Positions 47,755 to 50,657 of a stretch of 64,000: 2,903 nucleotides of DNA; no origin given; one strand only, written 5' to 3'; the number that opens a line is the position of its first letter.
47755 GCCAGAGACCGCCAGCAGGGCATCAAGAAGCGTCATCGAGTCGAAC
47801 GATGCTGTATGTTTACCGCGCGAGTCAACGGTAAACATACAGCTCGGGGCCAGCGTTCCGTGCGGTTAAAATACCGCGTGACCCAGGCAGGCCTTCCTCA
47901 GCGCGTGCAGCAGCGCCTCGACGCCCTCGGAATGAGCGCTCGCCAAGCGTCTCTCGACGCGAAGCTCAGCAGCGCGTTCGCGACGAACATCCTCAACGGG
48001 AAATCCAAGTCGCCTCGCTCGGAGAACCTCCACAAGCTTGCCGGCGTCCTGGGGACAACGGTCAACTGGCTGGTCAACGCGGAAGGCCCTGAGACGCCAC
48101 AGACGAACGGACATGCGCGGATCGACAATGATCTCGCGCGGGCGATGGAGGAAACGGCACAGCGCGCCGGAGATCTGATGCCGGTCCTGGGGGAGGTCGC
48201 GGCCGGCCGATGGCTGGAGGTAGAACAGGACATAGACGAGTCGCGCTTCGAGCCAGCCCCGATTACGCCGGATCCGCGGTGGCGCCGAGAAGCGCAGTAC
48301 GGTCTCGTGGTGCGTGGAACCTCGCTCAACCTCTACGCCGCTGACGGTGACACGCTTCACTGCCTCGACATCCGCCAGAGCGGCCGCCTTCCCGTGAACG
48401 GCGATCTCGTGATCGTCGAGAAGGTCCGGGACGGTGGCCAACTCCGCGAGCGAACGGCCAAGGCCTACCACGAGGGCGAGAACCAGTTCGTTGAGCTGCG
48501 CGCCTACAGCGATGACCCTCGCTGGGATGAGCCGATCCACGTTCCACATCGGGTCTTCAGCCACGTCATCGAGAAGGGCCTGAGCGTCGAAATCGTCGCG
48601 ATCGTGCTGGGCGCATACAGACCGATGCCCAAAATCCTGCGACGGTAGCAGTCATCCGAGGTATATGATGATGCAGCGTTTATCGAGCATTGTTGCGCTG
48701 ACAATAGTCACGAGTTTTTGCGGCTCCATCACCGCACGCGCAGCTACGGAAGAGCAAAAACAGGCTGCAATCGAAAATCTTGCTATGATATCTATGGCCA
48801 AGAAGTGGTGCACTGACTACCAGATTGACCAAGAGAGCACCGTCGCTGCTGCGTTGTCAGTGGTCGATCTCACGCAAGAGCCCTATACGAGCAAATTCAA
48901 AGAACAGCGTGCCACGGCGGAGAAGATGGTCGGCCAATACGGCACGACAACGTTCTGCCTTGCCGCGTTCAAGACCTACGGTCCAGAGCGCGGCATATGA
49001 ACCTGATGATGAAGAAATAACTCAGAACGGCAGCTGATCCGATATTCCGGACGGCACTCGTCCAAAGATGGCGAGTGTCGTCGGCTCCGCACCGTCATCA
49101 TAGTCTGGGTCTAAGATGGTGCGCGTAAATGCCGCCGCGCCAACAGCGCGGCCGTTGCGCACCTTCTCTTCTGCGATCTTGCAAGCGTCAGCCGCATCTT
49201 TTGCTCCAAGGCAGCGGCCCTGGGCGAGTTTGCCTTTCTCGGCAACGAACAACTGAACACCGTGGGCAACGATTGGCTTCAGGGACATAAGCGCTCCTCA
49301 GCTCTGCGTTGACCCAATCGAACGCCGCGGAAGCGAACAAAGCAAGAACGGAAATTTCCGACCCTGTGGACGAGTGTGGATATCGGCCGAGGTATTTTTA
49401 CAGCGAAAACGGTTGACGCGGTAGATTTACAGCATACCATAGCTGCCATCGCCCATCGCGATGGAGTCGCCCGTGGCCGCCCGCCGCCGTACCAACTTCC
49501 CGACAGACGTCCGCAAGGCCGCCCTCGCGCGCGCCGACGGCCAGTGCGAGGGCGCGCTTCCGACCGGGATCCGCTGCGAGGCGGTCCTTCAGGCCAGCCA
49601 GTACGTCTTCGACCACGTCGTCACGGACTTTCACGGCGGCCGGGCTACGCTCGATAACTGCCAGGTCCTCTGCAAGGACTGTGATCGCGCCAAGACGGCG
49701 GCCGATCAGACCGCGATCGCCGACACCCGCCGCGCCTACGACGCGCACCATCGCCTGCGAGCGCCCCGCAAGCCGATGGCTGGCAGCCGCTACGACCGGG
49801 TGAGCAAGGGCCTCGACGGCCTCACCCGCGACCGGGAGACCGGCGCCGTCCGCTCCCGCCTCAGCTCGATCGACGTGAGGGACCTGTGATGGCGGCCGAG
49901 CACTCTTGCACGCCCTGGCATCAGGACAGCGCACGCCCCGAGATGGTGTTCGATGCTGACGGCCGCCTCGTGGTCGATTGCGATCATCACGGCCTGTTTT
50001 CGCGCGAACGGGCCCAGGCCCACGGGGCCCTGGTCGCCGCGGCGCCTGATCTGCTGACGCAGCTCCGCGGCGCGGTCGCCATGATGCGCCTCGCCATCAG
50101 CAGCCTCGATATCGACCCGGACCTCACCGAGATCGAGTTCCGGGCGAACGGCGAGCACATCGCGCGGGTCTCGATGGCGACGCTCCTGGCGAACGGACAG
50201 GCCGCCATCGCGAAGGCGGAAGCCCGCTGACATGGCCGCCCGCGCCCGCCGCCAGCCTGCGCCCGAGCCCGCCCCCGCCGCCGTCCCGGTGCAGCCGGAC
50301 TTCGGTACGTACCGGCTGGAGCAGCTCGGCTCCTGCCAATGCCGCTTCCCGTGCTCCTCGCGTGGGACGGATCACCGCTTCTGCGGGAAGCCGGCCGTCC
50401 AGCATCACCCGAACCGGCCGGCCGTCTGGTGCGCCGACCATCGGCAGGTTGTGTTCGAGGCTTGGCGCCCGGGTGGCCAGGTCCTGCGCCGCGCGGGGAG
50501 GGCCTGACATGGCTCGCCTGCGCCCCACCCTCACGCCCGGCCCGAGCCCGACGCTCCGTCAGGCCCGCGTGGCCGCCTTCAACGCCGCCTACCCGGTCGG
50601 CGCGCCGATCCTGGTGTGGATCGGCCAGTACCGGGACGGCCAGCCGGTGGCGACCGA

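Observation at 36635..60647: Prophage carries a set of alphaproteobacterial cell-cycle and nucleoid regulator mimics (CtrA-DBD, GcrA-CTD, GapR, MucR) plus an m6A-type methyltransferase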

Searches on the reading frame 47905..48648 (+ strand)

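Call 35: search_protein_families(library=pfam, alignment_id=A2, max_evalue=0.001)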
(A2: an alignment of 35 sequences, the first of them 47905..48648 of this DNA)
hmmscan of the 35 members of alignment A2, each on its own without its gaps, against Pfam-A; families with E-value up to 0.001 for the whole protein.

A. member 1, window:47905-48648:+ (247 aa): 2 families
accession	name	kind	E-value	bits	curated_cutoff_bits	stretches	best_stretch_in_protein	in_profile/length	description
PF00717.28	Peptidase_S24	-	3e-05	24.1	23.3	1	93-207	1-98/116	Peptidase S24-like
PF01381.28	HTH_3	-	6.7e-05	23.3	23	1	3-56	3-55/55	Helix-turn-helix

B. families by the number of members that match (of 35 scanned): 9 families
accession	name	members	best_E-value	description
PF07505.17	DUF5131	1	1e-87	Protein of unknown function (DUF5131)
PF19698.5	DUF6197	1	3.5e-09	Family of unknown function (DUF6197)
PF01844.29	HNH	1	1.4e-06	HNH endonuclease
PF14279.12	HNH_5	1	5.2e-06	HNH endonuclease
PF00717.28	Peptidase_S24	1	3e-05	Peptidase S24-like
PF13384.12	HTH_23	1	4.5e-05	Homeodomain-like domain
PF01381.28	HTH_3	1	6.7e-05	Helix-turn-helix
PF03966.22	Trm112p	1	0.00022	Trm112p-like protein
PF24460.1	DUF7575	1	0.00058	Domain of unknown function (DUF7575)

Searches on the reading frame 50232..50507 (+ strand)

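Call 3: search_protein_families(library=pfam, proteins=[window:50232-50507:+], max_evalue=0.01)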
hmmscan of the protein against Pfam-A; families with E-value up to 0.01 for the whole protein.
window:50232-50507:+ (91 aa): 1 family
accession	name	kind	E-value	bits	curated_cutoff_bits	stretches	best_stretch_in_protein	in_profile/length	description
PF07750.17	GcrA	-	0.00011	23.1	26.9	1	9-76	83-146/155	GcrA cell cycle regulator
